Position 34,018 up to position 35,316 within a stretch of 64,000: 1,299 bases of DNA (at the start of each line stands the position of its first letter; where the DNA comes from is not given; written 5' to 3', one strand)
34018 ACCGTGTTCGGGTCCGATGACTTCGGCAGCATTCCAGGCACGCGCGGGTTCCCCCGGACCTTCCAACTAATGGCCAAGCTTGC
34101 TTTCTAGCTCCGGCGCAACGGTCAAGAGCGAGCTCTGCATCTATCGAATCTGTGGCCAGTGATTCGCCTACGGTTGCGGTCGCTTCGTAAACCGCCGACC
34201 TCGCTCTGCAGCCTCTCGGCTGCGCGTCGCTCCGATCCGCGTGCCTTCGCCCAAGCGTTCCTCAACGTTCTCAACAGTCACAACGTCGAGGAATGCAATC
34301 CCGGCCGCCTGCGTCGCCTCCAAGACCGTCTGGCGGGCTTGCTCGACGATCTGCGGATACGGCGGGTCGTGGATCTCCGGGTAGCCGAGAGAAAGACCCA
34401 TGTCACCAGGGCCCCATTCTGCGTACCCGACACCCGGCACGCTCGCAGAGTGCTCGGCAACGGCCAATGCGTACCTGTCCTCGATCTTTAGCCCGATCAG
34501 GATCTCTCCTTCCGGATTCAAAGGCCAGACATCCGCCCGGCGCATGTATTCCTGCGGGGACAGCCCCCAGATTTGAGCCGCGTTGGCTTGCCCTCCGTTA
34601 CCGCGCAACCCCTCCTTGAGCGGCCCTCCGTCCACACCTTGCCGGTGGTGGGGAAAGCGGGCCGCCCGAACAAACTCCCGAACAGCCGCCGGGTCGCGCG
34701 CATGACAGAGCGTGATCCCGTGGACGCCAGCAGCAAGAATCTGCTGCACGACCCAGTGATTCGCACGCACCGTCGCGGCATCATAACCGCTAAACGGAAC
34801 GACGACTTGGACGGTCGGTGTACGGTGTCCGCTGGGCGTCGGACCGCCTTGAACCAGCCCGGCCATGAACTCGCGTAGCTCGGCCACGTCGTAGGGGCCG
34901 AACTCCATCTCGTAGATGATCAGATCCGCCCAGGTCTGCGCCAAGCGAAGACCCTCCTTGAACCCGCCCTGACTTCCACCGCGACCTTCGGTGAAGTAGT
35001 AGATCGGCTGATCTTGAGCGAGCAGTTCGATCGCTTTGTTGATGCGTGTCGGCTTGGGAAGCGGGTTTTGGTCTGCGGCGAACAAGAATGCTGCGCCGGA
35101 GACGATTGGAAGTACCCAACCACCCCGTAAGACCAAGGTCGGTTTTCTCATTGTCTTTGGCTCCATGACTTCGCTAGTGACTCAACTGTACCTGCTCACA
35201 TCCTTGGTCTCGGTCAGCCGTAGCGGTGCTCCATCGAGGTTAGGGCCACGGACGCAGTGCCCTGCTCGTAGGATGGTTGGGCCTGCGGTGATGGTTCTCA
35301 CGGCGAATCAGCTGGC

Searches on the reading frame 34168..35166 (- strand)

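Call 84: search_protein_families(library=pfam, proteins=[window:34168-35166:-], max_evalue=0.001)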
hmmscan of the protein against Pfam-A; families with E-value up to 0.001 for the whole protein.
window:34168-35166:- (332 aa): 1 family
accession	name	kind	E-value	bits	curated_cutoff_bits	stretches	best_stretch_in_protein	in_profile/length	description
PF03328.21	HpcH_HpaI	-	1.6e-06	28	25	1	139-309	74-206/221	HpcH/HpaI aldolase/citrate lyase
